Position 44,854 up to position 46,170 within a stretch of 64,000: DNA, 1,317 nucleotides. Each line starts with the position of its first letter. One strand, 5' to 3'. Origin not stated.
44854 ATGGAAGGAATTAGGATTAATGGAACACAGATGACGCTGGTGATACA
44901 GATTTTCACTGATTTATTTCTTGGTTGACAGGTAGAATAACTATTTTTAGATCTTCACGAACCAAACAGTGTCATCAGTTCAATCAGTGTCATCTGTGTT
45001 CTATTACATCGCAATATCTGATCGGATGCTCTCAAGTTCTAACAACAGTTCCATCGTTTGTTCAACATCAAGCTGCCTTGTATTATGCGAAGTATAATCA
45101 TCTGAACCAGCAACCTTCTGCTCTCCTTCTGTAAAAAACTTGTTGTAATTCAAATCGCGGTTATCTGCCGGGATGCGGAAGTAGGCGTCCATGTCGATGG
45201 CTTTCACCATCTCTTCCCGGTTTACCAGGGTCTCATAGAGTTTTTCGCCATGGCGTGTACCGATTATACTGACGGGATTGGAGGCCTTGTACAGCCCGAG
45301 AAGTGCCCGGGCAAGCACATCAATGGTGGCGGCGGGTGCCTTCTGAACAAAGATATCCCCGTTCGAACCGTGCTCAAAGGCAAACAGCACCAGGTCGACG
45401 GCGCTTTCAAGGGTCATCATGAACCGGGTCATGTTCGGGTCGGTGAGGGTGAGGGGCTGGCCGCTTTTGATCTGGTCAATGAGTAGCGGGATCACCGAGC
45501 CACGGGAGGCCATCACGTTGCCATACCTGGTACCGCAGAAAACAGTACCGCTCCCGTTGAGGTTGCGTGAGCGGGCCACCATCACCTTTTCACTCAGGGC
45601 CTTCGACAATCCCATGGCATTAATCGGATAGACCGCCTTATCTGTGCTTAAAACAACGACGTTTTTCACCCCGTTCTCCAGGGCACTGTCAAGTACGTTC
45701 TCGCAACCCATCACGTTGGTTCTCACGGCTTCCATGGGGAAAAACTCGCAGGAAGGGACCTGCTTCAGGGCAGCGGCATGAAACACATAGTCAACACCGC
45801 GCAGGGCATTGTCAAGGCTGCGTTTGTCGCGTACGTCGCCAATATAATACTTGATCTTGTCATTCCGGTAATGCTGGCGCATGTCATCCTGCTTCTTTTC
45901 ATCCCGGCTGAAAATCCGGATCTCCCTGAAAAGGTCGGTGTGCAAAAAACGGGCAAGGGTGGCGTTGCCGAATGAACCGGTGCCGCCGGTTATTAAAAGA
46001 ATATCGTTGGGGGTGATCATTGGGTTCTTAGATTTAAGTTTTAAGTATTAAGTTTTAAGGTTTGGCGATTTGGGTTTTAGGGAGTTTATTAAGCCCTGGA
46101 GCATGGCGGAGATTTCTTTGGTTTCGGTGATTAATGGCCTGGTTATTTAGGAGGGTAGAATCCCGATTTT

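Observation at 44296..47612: Every gene junction of the tviB-tviC-fnlA-fnlB operon holds a hairpin-bounded single-gene cassette or its decayed shell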

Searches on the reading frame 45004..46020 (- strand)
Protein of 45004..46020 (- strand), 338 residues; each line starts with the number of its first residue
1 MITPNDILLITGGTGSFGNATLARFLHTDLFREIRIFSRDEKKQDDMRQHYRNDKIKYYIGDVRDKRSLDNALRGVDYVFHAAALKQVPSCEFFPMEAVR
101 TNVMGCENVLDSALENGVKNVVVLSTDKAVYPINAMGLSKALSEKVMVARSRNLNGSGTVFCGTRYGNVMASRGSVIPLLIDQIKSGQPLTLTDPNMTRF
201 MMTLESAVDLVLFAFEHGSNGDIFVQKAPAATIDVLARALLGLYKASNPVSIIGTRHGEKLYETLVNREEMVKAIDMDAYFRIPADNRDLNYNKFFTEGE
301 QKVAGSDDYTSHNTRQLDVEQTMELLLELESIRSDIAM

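Call 4: search_protein_families(library=pfam, proteins=[window:45004-46020:-])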
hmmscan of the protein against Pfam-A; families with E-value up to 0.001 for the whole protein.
window:45004-46020:- (338 aa): 11 families
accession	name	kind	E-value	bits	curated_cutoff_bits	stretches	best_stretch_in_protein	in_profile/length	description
PF02719.21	Polysacc_synt_2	-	7.2e-101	337.7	20.2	1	8-283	1-291/293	Polysaccharide biosynthesis protein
PF08485.16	Polysacc_syn_2C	-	2.3e-22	78.9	25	1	286-333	1-48/48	Polysaccharide biosynthesis protein C-terminal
PF01370.27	Epimerase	-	4.2e-22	79.2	20.9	1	9-224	2-237/240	NAD dependent epimerase/dehydratase family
PF01073.25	3Beta_HSD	-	3.8e-19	69.2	22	1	9-132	1-122/280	3-beta hydroxysteroid dehydrogenase/isomerase family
PF16363.11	GDP_Man_Dehyd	-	6.5e-12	46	27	1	9-127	1-130/332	GDP-mannose 4,6 dehydratase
PF13460.12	NAD_binding_10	-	5.3e-10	39.9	27.2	1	12-129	1-101/184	NAD(P)H-binding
PF05368.20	NmrA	-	4.4e-08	33.5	27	1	6-198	3-182/298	NmrA-like family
PF07993.18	NAD_binding_4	-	6.2e-06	26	20.1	1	10-139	1-149/258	Male sterility protein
PF04321.23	RmlD_sub_bind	-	1.4e-05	24.8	27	1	8-127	3-102/287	RmlD substrate binding domain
PF08659.16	KR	-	0.00011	22.7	22.6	1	9-77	4-76/180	KR domain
PF03435.24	Sacchrp_dh_NADP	-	0.00012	22.8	25.1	1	9-83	2-76/129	Saccharopine dehydrogenase NADP binding domain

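Call 5: search_protein_families(library=ncbifam, proteins=[window:45004-46020:-])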
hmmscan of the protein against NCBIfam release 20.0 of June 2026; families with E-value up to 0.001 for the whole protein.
window:45004-46020:- (338 aa): 19 families
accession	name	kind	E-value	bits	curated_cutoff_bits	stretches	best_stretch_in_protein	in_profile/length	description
TIGR04130.1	FnlA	equivalog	3.1e-167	555.6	730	1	5-334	4-333/337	UDP-N-acetylglucosamine 4,6-dehydratase/5-epimerase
TIGR03589.1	PseB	equivalog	3.5e-96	321.9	407.75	1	5-324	4-322/324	UDP-N-acetylglucosamine 4,6-dehydratase (inverting)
TIGR04180.1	EDH_00030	hypoth_equivalog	3.4e-16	59.2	475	1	46-128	41-123/297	NAD-dependent 4,6-dehydratase LegB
TIGR03466.1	HpnA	hypoth_equivalog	2.2e-14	53.1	367.65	1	8-127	3-114/327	hopanoid-associated sugar epimerase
TIGR02622.1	CDP_4_6_dhtase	equivalog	2.1e-11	43.5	278.45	1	8-129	7-132/352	CDP-glucose 4,6-dehydratase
NF041293.1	G6PDh_Azf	equivalog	7.3e-11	41.9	400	1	6-131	3-120/252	NAD-dependent glucose-6-phosphate dehydrogenase Azf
NF052578.1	StrlDmthSdmBMthl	equivalog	2.7e-10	40.5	600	1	9-139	4-125/328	sterol demethylase protein SdmB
TIGR01179.1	galE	equivalog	3.8e-10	39.1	262.3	1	8-134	2-128/332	UDP-glucose 4-epimerase GalE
NF042422.1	oxyalk_red_OleD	equivalog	9.6e-09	35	580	1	8-128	3-112/329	2-alkyl-3-oxoalkanoate reductase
NF042423.1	oxyalk_red_Shew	equivalog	2.8e-08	33.2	580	1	8-128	11-120/331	2-alkyl-3-oxoalkanoate reductase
TIGR01181.1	dTDP_gluc_dehyt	equivalog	1e-07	31.4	365.1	1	8-131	2-129/321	dTDP-glucose 4,6-dehydratase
NF007956.0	PRK10675.1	subfamily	4e-06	26.2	394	1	8-131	3-128/338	UDP-glucose 4-epimerase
TIGR02197.1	heptose_epim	equivalog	4.4e-06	26.1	274.6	1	8-170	1-171/316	ADP-glyceromanno-heptose 6-epimerase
NF011728.1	PRK15181.1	equivalog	1.3e-05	24.3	760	1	8-121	18-136/348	Vi polysaccharide biosynthesis UDP-N-acetylglucosaminuronic acid C-4 epimerase TviC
NF043036.1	ErythonDh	equivalog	3.9e-05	23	325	1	8-132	3-130/321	D-erythronate dehydrogenase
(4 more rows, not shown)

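Call 17: find_encoding_contigs(protein=window:45004-46020:-, flank=6000, max_places=8)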
Protein window:45004-46020:- (338 aa): 13 contigs read that carry it; 1 place shown.
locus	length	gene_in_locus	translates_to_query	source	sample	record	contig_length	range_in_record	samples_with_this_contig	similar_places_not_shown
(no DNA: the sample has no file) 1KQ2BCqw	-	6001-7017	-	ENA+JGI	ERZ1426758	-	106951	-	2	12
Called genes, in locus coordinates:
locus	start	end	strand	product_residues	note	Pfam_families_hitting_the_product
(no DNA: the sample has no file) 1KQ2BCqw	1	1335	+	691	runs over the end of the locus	PF00009:GTP_EFTU, PF22042:EF-G_D2, PF03144:GTP_EFTU_D2, PF14492:EFG_III, PF03764:EFG_IV, PF00679:EFG_C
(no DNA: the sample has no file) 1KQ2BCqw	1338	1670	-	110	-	-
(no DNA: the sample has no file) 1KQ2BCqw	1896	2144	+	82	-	PF04024:PspC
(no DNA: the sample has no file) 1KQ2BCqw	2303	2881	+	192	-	PF00210:Ferritin (weak), PF02915:Rubrerythrin, PF21349:RUBY_RBDX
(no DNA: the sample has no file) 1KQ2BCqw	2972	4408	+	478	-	PF03721:UDPG_MGDP_dh_N, PF00984:UDPG_MGDP_dh, PF03720:UDPG_MGDP_dh_C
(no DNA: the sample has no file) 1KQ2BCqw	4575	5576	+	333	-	PF01073:3Beta_HSD, PF01370:Epimerase, PF02719:Polysacc_synt_2, PF07993:NAD_binding_4, PF13460:NAD_binding_10, PF16363:GDP_Man_Dehyd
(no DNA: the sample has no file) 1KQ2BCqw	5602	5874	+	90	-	PF05635:23S_rRNA_IVP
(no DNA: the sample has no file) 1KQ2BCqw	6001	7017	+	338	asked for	PF01073:3Beta_HSD, PF01370:Epimerase, PF02719:Polysacc_synt_2, PF04321:RmlD_sub_bind (faint), PF05368:NmrA, PF16363:GDP_Man_Dehyd, PF13460:NAD_binding_10, PF08485:Polysacc_syn_2C, +1 more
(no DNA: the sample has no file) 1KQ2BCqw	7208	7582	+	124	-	PF13366:PDDEXK_3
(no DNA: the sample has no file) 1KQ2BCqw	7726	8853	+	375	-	PF01370:Epimerase, PF16363:GDP_Man_Dehyd (faint), PF14667:Polysacc_synt_C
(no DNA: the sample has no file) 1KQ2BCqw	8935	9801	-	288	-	PF20181:DUF6544, PF21900:DUF6920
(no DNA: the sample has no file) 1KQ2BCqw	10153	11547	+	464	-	PF18962:Por_Secre_tail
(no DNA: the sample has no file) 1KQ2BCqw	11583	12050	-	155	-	-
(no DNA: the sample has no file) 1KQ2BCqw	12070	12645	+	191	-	PF02525:Flavodoxin_2, PF03358:FMN_red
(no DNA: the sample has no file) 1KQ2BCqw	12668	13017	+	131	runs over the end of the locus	-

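Call 18: find_related_loci(query=window:45004-46020:-, collection=genome_contigs, flank=5000)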
Query window:45004-46020:- (338 aa) in genome_contigs; peptide patterns used: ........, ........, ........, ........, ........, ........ (x = any residue, [..] = any of these).
600 stretches matched a pattern (row limit reached: there are more); 598 encode a relative of the query (tblastn E <= 1e-3); the best 80 are kept; 80 distinct loci.
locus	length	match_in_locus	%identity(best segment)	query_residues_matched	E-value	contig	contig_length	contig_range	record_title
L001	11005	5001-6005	79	2-336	0e+0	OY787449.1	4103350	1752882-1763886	MAG: Bacteroidales bacterium isolate 11808e1f-4753-45d3-854d-c0f0c60c4fd1 genome assembly, chromosome: 1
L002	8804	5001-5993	76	5-336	6e-177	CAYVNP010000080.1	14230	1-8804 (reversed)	MAG TPA_asm: uncultured Bacteroidales bacterium isolate SRP272421_co4_81 genome assembly, contig: NODE_11887_length_1423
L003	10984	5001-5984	75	8-336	3e-172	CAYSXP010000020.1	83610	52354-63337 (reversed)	MAG TPA_asm: uncultured Rikenellaceae bacterium isolate binchicken_co74_152 genome assembly, contig: NODE_514_length_836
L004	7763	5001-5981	75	8-336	8e-170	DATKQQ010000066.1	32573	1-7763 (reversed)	MAG TPA_asm: Hanamia sp. isolate SMAG_U14006 k141_1260741, whole genome shotgun sequence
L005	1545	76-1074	73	5-338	0e+0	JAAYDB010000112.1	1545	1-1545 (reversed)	MAG: Bacteroidetes bacterium isolate AS06rmzACSIP_518 296547_AS06, whole genome shotgun sequence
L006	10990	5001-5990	75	7-336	4e-169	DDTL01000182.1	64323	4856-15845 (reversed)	MAG TPA_asm: Saprospiraceae bacterium UBA2365 UBA2365_contig_8929, whole genome shotgun sequence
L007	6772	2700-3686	74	7-336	8e-170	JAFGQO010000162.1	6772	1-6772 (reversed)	MAG: Bacteroidales bacterium isolate Zod_Metabat.768 k87_9596047, whole genome shotgun sequence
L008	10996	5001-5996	72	5-336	5e-165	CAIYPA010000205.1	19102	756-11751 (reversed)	MAG: uncultured Bacteroidia bacterium isolate AM-2014_bin-3952 genome assembly, contig: bin-3952:205/584, whole genome s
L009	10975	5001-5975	73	5-329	1e-164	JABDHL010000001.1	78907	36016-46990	MAG: Chlorobiaceae bacterium isolate Oct13_Bin_1 GSB_B_Oct13_Bin_1_000000000001, whole genome shotgun sequence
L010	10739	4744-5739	72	5-336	1e-162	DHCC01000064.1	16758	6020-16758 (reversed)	MAG TPA_asm: Bacteroidales bacterium UBA4912 UBA4912_contig_7220, whole genome shotgun sequence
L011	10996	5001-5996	72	5-336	1e-162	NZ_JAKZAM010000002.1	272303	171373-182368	Cognataquiflexum nitidum strain LQ15W NODE_2_length_272303_cov_647.887, whole genome shotgun sequence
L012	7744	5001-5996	71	5-336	3e-162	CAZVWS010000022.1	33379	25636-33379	MAG TPA_asm: uncultured Dysgonomonadaceae bacterium isolate SRP192927_co4_208 genome assembly, contig: NODE_2026_length_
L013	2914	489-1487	70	5-338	1e-170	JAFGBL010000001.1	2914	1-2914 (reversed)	MAG: Bacteroidales bacterium isolate Zod_Metabat.1032 k87_39423, whole genome shotgun sequence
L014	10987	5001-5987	72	8-336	2e-161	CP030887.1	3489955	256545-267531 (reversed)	MAG: Balneolaceae bacterium isolate ECT2AJA-110-D chromosome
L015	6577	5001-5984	73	8-336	2e-161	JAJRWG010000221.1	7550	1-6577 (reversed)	MAG: Bacteroidetes bacterium isolate Dive96_bin2.160 k141_2535328, whole genome shotgun sequence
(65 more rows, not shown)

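Call 26: find_related_loci(query=window:45004-46020:-, collection=metagenome_contigs, flank=4500)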
Query window:45004-46020:- (338 aa) in metagenome_contigs; peptide patterns used: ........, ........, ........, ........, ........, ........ (x = any residue, [..] = any of these).
600 stretches matched a pattern (row limit reached: there are more); 600 encode a relative of the query (tblastn E <= 1e-3); the best 80 are kept; 80 distinct loci.
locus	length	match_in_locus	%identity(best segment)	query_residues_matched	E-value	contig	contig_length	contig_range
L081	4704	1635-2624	81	8-338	0e+0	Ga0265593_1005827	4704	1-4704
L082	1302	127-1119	77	5-336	0e+0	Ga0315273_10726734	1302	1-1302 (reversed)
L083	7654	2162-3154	73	5-336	3e-174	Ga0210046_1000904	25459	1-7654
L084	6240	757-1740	75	8-336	2e-174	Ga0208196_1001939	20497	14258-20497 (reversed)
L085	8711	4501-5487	75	7-336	1e-173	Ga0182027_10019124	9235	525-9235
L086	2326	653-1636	77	8-336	0e+0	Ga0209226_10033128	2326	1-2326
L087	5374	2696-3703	74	1-336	7e-175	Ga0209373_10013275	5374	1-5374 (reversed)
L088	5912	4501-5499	74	5-338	4e-171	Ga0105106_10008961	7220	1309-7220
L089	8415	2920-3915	74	5-337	1e-169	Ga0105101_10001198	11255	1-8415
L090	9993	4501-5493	73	7-338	2e-168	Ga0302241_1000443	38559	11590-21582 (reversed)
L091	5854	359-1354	71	5-336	3e-163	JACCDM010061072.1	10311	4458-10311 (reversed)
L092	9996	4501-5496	72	5-336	9e-163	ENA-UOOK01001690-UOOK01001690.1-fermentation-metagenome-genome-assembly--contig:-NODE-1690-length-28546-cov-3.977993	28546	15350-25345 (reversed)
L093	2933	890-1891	71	5-337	1e-171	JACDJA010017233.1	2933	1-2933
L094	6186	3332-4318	72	8-336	2e-163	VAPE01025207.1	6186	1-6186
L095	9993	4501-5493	70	6-336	2e-162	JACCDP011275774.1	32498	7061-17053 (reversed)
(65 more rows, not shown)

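Call 36: find_related_loci(query=A2, collection=genome_contigs, flank=2500)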
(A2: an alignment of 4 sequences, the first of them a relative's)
Query A2 (117 aa) in genome_contigs; peptide patterns used: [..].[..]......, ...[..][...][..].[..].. (x = any residue, [..] = any of these).
600 stretches matched a pattern (row limit reached: there are more); 596 encode a relative of the query (tblastn E <= 1e-3); the best 80 are kept; 80 distinct loci.
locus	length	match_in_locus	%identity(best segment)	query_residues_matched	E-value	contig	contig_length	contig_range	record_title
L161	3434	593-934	62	1-114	3e-46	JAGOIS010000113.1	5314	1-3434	MAG: Candidatus Cloacimonadota bacterium isolate Go_SlDig_bin_132 Go_SlDig_52238_length_5314_cov_7.317910, whole genome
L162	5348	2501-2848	60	1-116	4e-45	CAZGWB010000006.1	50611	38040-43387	MAG TPA_asm: uncultured Candidatus Cloacimonas sp. isolate SRP278314_co1_193 genome assembly, contig: NODE_876_length_50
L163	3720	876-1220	61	1-116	1e-43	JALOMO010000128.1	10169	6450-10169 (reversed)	MAG: Bacteroidales bacterium isolate Prado053 scaffold_18301, whole genome shotgun sequence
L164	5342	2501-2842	61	1-114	5e-43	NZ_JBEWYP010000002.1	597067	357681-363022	Sediminicola luteus strain GDMCC 1.2596 NODE_2_length_597067_cov_198.822519, whole genome shotgun sequence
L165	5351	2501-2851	55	1-117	8e-39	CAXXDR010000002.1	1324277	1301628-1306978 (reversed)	MAG: Bacteroidales bacterium isolate 880eb77f-9e96-4161-ad76-3daa2caaf06e genome assembly, contig: contig_2, whole genom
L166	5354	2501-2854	53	1-116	2e-37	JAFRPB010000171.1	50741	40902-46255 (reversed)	MAG: Clostridia bacterium isolate RGIG2671 Goat_Omasum-2__c432358, whole genome shotgun sequence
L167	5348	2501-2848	56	1-113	2e-37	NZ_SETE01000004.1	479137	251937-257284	Brumimicrobium glaciale strain IC156 IC156_contig04, whole genome shotgun sequence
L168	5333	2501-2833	57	2-110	2e-37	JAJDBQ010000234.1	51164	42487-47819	MAG: Nitrospirales bacterium isolate OFTM334 OFTM334_233, whole genome shotgun sequence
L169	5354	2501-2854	56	1-116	3e-37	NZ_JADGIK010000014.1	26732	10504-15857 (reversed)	Faecalibacter rhinopitheci strain WQ 117 Scaffold14, whole genome shotgun sequence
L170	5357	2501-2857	54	1-117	3e-37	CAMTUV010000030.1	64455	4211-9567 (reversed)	MAG: uncultured Nitrospirae bacterium isolate G03_MAG_00019 genome assembly, contig: G03_MAG_00019_000000000023, whole g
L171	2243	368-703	57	3-116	3e-37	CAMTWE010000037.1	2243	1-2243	MAG: uncultured Bacteroidetes bacterium isolate G04_MAG_00021 genome assembly, contig: G04_MAG_00021_000000000110, whole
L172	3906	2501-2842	54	1-115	1e-36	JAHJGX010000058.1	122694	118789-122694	MAG: bacterium isolate Modern_marine_glass_biofilm.mb.88 Modern_marine_glas.mb.88_k141_190741, whole genome shotgun sequ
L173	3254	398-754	54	1-117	3e-36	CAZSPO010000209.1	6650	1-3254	MAG TPA_asm: uncultured Chthoniobacterales bacterium isolate SRP141376_co3_36 genome assembly, contig: NODE_30421_length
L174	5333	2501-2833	51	4-114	2e-36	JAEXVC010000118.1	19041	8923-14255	MAG: Bacteroidetes bacterium isolate OH_HBrB_56 k127_780978, whole genome shotgun sequence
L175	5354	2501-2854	53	1-116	5e-36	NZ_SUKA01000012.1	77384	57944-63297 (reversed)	Sphingobacterium alkalisoli strain Y3L14 Scaffold12, whole genome shotgun sequence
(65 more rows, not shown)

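Call 56: search_solved_structures(query=L083:4467-4817:+, max_evalue=0.01)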
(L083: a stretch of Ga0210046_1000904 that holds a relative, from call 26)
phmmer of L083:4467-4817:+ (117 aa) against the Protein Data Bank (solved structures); distinct sequences matched with E-value up to 0.01: 1.
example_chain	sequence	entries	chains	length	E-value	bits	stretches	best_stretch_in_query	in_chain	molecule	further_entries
2gsc_A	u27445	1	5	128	3.8e-27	97.9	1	4-114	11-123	Putative uncharacterized protein XCC0516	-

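Call 60: search_protein_families(library=padloc, proteins=[L083:4467-4817:+], max_evalue=0.01)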
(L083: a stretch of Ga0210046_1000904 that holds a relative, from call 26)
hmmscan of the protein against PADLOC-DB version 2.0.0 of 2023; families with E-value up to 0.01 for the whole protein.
L083:4467-4817:+ (117 aa): 0 families

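Call 61: search_protein_families(library=phrogs, proteins=[L083:4467-4817:+], max_evalue=0.001)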
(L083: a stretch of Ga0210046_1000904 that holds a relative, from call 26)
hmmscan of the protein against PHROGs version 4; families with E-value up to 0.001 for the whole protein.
L083:4467-4817:+ (117 aa): 1 family
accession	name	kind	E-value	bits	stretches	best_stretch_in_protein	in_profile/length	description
phrog_3206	-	DNA, RNA and nucleotide metabolism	1.1e-05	26.1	1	1-116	10-127/154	Avd protein of DGR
